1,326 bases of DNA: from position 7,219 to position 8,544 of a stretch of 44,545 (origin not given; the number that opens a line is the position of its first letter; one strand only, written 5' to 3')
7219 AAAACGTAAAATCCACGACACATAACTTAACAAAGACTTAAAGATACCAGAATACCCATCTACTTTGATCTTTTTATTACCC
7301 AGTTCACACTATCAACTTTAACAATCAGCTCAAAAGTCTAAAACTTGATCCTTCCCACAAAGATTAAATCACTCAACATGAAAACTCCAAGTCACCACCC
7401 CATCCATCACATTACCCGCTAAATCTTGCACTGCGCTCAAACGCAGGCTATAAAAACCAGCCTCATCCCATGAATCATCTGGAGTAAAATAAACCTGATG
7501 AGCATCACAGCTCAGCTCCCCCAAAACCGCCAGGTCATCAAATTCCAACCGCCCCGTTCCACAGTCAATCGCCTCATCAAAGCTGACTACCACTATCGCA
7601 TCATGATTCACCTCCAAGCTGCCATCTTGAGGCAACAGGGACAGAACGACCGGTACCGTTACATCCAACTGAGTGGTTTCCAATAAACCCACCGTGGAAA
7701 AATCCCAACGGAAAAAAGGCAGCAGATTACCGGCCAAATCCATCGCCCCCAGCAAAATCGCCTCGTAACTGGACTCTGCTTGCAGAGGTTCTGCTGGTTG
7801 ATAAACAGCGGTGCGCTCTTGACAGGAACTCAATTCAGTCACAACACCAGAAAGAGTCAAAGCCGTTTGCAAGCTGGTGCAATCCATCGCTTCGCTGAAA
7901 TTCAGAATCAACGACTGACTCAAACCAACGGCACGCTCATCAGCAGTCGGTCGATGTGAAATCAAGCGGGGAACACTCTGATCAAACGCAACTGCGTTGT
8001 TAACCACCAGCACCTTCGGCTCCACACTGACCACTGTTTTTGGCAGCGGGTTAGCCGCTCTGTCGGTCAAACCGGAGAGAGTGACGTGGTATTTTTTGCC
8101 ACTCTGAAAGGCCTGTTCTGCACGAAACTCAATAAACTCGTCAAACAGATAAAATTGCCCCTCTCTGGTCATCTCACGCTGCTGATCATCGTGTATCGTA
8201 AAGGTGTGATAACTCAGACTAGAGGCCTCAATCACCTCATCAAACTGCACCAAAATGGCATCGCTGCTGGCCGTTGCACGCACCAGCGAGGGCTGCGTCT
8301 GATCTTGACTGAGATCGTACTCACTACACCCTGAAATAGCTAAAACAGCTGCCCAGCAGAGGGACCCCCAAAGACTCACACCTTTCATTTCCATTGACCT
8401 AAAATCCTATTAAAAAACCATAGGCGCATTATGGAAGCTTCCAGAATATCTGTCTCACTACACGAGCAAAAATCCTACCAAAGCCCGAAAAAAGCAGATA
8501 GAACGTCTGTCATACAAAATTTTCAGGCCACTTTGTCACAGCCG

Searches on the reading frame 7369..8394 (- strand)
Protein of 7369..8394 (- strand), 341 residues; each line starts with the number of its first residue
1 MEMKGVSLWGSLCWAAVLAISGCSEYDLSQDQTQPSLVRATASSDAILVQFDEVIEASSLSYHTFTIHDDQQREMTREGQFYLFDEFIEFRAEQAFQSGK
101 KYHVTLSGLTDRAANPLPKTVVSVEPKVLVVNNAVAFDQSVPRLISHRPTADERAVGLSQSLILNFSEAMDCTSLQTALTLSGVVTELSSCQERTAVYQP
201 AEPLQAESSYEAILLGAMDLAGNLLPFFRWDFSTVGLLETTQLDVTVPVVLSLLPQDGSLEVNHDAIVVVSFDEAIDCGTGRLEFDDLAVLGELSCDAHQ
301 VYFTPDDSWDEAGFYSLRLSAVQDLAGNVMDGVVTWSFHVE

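Call 20: search_protein_families(library=pfam, proteins=[window:7369-8394:-], max_evalue=0.0001)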
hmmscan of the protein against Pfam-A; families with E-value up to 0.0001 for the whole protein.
window:7369-8394:- (341 aa): 1 family
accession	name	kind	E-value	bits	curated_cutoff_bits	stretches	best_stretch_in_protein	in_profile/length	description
PF13205.12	Big_5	-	5.5e-30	104.6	23.6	2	244-339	1-104/105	Bacterial Ig-like domain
